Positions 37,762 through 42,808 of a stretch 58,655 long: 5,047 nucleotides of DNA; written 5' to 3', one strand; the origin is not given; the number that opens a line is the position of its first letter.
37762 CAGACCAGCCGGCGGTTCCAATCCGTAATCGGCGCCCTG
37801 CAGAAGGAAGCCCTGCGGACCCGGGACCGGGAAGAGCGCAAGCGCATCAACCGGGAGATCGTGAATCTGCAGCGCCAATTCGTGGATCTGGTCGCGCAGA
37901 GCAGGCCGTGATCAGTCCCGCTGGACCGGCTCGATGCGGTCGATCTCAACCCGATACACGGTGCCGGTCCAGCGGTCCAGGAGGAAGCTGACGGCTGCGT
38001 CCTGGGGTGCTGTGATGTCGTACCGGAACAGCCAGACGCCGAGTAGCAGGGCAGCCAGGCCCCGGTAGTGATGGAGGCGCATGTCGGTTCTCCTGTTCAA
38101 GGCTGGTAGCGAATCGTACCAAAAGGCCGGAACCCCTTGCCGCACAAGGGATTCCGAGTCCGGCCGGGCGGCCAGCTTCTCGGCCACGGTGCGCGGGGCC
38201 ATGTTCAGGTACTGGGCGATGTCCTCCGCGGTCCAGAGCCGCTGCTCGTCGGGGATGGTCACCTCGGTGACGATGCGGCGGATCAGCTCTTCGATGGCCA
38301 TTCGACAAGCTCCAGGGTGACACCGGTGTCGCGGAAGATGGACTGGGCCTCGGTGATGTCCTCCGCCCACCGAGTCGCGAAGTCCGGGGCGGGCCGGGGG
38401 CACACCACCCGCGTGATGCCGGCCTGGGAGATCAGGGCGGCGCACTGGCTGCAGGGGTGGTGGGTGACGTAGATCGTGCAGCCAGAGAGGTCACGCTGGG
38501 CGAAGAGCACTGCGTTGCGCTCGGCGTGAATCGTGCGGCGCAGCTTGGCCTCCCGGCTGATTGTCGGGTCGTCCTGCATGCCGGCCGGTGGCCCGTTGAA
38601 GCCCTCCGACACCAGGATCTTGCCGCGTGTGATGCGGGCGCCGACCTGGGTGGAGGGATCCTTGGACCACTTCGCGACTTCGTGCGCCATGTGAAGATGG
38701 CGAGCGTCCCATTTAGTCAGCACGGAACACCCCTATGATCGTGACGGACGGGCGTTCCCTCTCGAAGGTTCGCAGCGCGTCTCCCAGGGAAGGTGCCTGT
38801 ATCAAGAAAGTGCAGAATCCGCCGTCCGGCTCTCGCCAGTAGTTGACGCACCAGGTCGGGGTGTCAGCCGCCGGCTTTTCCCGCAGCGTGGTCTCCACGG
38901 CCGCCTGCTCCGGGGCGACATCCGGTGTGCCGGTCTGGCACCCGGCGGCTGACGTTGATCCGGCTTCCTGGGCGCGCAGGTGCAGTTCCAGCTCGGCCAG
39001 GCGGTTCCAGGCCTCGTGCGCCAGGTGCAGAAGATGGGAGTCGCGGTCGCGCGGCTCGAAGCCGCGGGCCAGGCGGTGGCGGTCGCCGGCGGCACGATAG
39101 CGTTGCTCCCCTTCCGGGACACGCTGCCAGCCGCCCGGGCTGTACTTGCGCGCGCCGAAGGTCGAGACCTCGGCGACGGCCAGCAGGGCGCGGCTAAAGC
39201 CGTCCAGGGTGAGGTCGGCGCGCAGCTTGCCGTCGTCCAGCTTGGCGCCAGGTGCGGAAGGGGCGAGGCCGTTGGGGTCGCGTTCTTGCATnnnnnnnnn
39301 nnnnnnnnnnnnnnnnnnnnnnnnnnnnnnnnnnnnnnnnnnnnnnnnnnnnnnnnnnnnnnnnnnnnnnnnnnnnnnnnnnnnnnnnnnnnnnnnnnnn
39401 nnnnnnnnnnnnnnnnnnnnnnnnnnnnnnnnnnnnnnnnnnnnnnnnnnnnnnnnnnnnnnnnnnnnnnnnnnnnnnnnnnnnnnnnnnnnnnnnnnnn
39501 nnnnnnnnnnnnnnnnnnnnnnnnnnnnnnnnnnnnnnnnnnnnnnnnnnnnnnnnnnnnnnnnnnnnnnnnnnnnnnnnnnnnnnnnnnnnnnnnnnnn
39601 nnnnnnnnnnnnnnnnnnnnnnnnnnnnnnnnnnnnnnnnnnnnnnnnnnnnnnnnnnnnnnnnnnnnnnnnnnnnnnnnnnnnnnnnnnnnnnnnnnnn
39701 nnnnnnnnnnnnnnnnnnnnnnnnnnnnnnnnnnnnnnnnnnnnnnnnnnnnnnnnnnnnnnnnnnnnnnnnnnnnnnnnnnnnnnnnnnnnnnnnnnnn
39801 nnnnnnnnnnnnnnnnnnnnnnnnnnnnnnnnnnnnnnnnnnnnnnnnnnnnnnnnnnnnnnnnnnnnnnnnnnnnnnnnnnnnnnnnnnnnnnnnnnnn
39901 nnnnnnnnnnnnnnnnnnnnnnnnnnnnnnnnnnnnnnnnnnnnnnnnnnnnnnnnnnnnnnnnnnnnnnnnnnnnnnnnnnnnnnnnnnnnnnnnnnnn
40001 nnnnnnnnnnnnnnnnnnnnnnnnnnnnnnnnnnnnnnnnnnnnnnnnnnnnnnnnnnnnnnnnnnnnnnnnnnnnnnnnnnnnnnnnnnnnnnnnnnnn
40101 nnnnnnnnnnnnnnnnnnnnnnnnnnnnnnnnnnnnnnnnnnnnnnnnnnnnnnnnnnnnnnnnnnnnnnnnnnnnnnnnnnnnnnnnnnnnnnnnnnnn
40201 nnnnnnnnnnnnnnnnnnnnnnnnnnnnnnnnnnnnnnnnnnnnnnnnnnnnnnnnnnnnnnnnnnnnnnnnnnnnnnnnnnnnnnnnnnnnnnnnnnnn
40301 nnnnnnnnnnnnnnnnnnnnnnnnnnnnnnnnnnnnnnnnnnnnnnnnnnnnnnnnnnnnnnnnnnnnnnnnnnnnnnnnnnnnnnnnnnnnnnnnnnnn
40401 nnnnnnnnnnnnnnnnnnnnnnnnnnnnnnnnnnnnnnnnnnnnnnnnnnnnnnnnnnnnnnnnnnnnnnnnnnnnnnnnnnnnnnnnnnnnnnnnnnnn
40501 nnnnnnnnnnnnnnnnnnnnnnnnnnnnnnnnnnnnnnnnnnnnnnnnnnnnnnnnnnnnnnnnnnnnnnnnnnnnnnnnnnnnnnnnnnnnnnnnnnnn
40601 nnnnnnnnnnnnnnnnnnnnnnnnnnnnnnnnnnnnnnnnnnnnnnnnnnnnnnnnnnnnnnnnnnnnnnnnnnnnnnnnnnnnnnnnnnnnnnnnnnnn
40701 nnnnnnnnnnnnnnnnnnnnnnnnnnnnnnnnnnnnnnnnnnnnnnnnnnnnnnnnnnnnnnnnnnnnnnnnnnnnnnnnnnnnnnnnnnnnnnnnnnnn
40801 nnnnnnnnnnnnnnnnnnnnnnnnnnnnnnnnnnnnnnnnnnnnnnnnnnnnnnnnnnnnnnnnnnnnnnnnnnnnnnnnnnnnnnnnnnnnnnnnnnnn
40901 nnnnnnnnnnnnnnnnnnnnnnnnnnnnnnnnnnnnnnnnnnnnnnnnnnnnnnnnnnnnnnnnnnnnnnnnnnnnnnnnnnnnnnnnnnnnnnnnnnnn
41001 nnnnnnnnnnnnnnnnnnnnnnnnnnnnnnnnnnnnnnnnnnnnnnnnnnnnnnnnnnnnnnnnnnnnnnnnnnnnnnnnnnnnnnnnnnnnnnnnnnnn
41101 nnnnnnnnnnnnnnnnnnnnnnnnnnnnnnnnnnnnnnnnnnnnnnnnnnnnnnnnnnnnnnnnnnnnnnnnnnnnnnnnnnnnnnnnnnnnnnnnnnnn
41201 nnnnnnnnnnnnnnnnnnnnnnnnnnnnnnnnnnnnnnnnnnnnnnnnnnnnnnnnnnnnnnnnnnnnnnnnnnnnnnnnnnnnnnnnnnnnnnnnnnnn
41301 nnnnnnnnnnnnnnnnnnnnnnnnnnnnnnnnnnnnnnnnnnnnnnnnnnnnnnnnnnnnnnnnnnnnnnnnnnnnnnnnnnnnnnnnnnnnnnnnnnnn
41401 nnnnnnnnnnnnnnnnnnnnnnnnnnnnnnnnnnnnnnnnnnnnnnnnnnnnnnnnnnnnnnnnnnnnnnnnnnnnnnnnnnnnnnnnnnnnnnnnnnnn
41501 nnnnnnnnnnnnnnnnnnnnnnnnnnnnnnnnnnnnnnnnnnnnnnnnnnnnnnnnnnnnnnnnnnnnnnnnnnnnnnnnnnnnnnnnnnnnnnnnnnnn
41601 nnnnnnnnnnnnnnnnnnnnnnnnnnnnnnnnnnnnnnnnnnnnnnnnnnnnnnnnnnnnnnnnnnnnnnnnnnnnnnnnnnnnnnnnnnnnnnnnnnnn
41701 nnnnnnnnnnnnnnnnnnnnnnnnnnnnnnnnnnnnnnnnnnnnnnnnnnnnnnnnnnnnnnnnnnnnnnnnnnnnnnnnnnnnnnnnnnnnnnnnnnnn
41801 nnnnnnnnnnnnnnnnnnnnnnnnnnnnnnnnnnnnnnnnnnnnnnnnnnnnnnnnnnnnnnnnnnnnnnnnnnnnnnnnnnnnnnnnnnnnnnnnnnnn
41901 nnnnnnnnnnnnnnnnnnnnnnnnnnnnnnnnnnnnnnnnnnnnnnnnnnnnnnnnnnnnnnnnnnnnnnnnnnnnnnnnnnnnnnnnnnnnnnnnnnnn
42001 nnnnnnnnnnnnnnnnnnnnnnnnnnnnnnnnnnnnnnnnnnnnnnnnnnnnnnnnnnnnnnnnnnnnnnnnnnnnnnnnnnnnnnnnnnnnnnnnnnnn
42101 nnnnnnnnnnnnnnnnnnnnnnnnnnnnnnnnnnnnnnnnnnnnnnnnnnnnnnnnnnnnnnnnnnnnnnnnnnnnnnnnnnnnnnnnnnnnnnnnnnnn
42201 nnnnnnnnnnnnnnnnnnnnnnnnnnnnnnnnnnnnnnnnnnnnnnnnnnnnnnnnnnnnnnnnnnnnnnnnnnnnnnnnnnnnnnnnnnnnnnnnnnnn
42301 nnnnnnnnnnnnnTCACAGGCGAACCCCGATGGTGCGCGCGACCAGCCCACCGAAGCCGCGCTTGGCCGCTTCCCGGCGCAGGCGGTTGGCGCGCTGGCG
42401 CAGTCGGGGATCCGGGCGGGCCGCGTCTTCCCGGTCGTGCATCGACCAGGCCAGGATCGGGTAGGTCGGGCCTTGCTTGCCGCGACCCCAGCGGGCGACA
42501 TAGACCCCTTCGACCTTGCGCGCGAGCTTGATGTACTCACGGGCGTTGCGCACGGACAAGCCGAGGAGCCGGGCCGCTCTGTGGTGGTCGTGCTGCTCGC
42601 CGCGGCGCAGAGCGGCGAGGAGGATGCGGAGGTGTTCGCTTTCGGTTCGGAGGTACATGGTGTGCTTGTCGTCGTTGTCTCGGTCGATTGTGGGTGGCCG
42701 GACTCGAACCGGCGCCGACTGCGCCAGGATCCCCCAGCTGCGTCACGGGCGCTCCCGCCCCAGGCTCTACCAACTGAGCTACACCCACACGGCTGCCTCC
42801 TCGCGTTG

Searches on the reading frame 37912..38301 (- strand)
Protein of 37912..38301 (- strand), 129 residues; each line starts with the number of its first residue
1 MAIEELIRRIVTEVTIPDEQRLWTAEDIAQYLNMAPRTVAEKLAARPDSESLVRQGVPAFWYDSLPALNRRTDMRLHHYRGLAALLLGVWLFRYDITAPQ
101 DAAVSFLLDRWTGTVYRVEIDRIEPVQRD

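Call 20: search_protein_families(library=pfam, max_evalue=0.01, proteins=[window:37912-38301:-])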
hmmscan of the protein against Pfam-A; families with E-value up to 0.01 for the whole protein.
window:37912-38301:- (129 aa): 0 families

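Call 41: search_protein_families(library=pfam, max_evalue=5, proteins=[window:37912-38301:-])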
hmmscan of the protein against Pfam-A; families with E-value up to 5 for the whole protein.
window:37912-38301:- (129 aa): 2 families
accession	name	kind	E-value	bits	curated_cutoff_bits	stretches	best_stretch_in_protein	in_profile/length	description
PF13545.12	HTH_Crp_2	-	0.082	13.3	27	1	24-43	24-43/70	Crp-like helix-turn-helix domain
PF24148.1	ApeC_platyh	-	0.23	11.7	27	1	5-37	135-167/182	ApeC, platyhelminthes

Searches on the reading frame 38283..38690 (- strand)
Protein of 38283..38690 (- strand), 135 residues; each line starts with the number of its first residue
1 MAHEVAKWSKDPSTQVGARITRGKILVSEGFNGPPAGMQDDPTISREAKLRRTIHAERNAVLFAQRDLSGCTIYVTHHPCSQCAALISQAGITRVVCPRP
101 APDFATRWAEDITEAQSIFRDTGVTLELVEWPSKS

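Call 20: search_protein_families(library=pfam, max_evalue=0.01, proteins=[window:38283-38690:-])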
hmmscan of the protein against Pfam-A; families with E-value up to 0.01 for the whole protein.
window:38283-38690:- (135 aa): 3 families
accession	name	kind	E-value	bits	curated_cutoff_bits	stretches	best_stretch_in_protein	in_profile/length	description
PF00383.29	dCMP_cyt_deam_1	-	8.1e-20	71.1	25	1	1-97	10-100/102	Cytidine and deoxycytidylate deaminase zinc-binding region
PF14437.12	MafB19-deam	-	4.5e-11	43.3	27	1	7-97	16-99/142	MafB19-like deaminase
PF14439.12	Bd3614-deam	-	9.6e-05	22.8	38.5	1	52-92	33-79/113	Bd3614-like deaminase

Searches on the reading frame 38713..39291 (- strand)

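Call 20: search_protein_families(library=pfam, max_evalue=0.01, proteins=[window:38713-39291:-])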
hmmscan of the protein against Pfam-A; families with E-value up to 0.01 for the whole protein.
window:38713-39291:- (192 aa): 1 family
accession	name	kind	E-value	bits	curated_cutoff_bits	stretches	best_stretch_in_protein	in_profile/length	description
PF18909.5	dGTP_diPhyd_N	-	2.6e-22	79.1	27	1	13-109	2-95/99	dATP/dGTP diphosphohydrolase, N-terminal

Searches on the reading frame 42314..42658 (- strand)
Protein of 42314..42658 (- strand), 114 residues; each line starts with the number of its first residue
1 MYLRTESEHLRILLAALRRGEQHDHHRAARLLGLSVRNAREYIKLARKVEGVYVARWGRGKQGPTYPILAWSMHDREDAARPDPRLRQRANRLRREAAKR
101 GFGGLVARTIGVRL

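Call 20: search_protein_families(library=pfam, max_evalue=0.01, proteins=[window:42314-42658:-])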
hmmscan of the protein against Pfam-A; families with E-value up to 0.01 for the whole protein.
window:42314-42658:- (114 aa): 1 family
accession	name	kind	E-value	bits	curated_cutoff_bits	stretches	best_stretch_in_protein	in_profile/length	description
PF08281.18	Sigma70_r4_2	-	0.0072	16.4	25.7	0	17-48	21-52/54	Sigma-70, region 4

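Call 33: search_protein_families(library=phrogs, max_evalue=0.001, proteins=[window:42314-42658:-])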
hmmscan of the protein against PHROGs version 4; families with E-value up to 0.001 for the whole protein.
window:42314-42658:- (114 aa): 0 families

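Call 41: search_protein_families(library=pfam, max_evalue=5, proteins=[window:42314-42658:-])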
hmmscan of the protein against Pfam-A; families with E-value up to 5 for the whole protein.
window:42314-42658:- (114 aa): 1 family
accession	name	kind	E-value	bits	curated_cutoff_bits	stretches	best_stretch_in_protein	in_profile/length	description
PF08281.18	Sigma70_r4_2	-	0.0072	16.4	25.7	1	17-48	21-52/54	Sigma-70, region 4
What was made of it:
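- A 114-aa protein (42314-42658) gives a weak Sigma70_r4_2 hit, E = 0.007 (calls 20, 41).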

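Call 94: search_protein_families(library=ncbifam, max_evalue=1, proteins=[window:42314-42658:-])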
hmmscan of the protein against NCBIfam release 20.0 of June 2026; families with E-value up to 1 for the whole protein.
window:42314-42658:- (114 aa): 0 families
